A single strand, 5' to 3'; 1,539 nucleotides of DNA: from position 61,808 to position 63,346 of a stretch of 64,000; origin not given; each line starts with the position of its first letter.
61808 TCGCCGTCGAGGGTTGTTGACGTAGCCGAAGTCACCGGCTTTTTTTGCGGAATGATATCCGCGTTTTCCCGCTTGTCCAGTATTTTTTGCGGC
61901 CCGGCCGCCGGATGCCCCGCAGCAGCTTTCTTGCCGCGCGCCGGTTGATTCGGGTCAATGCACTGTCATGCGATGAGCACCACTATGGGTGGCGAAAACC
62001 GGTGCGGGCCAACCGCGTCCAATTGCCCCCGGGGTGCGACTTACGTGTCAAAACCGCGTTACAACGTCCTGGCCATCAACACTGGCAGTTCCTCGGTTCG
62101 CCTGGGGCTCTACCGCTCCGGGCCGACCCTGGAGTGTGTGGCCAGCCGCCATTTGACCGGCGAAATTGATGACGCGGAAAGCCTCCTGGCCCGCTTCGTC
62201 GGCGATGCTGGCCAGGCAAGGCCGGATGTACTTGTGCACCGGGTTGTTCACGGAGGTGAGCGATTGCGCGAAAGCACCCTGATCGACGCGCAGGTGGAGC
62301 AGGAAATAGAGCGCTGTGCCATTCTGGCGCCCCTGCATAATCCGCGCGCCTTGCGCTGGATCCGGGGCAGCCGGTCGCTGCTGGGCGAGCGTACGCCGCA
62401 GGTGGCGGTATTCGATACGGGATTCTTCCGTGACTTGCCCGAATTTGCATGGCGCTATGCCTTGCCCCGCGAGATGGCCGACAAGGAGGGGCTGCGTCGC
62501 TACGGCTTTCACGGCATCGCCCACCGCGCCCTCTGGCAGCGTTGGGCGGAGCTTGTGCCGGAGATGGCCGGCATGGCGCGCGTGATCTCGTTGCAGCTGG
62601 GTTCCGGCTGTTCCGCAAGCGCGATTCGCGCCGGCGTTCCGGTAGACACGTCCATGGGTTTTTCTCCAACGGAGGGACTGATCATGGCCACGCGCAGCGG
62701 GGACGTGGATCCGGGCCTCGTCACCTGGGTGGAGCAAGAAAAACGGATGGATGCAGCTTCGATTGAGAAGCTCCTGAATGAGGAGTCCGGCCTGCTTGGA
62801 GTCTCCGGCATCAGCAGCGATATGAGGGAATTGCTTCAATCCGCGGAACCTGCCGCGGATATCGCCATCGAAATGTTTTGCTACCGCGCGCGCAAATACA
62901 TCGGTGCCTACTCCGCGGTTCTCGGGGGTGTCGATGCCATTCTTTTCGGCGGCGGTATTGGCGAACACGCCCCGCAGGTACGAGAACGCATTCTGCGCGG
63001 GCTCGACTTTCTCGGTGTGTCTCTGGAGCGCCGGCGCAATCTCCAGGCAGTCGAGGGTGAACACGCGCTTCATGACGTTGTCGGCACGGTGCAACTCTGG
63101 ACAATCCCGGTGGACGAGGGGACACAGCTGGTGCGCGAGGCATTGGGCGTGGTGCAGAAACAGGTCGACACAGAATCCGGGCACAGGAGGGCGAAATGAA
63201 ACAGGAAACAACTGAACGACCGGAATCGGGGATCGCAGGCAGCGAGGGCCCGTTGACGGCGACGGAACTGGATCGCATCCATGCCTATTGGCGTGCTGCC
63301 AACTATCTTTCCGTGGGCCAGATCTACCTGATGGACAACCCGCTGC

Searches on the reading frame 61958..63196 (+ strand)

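Call 3: search_protein_families(library=pfam, proteins=[window:61958-63196:+], max_evalue=1)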
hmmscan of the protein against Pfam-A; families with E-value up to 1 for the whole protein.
window:61958-63196:+ (413 aa): 2 families
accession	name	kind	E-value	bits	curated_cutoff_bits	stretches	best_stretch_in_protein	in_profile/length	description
PF00871.23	Acetate_kinase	-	6.1e-95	318.6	22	1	91-389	85-388/392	Acetokinase family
PF05258.17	DciA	-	0.09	13.4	24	1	180-213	13-47/89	Dna[CI] antecedent, DciA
